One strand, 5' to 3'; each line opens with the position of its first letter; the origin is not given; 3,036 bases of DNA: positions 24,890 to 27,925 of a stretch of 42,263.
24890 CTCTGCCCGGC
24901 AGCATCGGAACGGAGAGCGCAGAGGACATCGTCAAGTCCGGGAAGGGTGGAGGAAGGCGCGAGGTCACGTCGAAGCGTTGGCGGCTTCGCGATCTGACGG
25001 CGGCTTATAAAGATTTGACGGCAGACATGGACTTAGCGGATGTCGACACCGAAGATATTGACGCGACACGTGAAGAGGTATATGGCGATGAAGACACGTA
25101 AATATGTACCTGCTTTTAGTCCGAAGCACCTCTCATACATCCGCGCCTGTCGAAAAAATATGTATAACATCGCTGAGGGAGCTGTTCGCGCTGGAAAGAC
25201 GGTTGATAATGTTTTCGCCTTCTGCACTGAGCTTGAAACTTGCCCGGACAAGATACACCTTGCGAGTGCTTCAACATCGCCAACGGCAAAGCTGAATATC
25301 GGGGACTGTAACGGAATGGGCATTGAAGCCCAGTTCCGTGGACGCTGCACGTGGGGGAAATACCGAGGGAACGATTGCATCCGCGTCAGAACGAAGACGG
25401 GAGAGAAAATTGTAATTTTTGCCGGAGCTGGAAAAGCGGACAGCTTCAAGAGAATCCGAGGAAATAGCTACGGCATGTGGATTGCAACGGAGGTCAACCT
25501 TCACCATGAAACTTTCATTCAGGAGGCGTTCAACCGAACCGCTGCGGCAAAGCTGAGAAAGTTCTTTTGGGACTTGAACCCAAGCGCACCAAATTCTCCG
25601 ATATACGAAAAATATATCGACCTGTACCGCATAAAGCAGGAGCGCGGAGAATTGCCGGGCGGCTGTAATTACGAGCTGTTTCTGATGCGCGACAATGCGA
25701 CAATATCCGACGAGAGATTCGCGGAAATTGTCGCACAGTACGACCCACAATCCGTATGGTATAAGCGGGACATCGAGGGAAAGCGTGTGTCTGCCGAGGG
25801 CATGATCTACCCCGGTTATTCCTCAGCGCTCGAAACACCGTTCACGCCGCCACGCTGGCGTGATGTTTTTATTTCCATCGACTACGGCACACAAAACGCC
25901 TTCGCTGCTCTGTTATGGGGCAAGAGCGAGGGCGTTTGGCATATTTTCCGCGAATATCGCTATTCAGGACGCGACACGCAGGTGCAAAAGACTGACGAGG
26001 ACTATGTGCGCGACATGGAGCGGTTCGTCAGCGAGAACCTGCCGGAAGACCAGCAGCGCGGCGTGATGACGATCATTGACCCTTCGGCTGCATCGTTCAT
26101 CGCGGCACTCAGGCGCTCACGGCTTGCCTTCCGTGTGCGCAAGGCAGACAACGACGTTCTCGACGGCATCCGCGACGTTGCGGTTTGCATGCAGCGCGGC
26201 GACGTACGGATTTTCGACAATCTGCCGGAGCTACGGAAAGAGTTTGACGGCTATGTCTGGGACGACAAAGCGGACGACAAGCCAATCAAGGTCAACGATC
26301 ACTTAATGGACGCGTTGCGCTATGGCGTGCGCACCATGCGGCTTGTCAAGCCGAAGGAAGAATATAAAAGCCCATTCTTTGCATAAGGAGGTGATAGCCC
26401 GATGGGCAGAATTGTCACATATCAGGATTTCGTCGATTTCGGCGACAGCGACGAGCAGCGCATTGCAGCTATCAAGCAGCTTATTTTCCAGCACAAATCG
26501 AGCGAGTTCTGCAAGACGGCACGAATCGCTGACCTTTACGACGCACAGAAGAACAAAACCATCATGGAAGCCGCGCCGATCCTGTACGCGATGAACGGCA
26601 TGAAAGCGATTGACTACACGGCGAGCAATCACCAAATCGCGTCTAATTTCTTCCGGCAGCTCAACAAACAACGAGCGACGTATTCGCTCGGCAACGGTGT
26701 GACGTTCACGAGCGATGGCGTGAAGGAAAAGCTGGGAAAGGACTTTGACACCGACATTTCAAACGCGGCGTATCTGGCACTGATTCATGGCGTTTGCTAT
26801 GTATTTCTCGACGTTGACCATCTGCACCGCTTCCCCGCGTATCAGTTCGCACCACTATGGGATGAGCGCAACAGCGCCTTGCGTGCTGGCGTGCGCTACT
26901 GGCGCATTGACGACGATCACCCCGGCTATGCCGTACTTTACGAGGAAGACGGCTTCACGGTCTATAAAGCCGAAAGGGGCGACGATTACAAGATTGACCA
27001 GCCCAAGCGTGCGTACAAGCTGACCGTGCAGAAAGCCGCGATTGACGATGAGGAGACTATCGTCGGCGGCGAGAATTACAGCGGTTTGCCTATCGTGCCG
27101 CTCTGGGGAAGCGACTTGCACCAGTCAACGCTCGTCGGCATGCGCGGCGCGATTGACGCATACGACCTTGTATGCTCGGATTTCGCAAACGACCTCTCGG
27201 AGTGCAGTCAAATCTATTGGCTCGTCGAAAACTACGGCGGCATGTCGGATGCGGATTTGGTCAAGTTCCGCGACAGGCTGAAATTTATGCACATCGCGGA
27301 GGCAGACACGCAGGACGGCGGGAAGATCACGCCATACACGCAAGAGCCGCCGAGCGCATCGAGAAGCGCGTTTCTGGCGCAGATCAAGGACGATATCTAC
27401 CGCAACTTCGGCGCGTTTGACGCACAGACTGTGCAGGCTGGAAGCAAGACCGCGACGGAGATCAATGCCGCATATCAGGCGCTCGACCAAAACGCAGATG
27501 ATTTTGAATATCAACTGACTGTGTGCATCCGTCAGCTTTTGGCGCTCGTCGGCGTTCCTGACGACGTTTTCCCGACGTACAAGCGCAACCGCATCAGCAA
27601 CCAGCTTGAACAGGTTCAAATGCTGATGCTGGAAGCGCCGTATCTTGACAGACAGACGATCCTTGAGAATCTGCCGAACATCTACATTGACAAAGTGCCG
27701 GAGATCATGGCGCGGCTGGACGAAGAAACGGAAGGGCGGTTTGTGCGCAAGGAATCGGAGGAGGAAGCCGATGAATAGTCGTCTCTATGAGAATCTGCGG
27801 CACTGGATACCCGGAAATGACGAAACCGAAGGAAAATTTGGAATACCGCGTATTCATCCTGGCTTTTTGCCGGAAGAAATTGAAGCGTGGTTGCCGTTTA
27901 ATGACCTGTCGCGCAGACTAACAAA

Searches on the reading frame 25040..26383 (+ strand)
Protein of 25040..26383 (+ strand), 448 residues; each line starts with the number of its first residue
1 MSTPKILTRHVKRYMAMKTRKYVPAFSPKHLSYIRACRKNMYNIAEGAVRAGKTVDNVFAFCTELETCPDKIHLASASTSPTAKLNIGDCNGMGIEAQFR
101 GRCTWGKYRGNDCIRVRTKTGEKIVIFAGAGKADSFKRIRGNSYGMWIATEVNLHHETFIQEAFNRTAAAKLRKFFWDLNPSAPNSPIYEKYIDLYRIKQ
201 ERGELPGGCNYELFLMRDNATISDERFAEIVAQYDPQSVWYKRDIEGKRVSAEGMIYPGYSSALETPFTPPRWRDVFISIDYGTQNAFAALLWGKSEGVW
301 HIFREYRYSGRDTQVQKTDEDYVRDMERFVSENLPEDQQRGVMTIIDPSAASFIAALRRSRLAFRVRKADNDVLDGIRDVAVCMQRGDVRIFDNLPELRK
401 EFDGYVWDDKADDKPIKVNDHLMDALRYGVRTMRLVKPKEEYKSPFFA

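Call 78: search_protein_families(library=phrogs, max_evalue=0.00001, proteins=[window:25040-26383:+])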
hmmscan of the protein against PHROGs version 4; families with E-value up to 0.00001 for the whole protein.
window:25040-26383:+ (448 aa): 5 families
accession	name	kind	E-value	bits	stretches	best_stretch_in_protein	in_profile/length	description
phrog_2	-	head and packaging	9.9e-34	118.2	1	24-437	262-596/807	terminase large subunit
phrog_10250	-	head and packaging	3.1e-32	113.2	1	234-437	5-219/228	terminase large subunit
phrog_29775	-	unknown function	3.5e-22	80.1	1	50-197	4-151/212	-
phrog_5653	-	head and packaging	2.1e-17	64.5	1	248-437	2-184/199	terminase large subunit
phrog_6672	-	head and packaging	2.1e-10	41.4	1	342-437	35-133/145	terminase large subunit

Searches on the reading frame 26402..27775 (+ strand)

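Call 78: search_protein_families(library=phrogs, max_evalue=0.00001, proteins=[window:26402-27775:+])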
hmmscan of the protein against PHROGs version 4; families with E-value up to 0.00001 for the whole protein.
window:26402-27775:+ (458 aa): 2 families
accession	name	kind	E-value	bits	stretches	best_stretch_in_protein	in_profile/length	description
phrog_64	-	head and packaging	1.1e-47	163.8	1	17-444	71-496/547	portal protein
phrog_9064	-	head and packaging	4.4e-10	40.5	1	250-446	10-209/228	portal protein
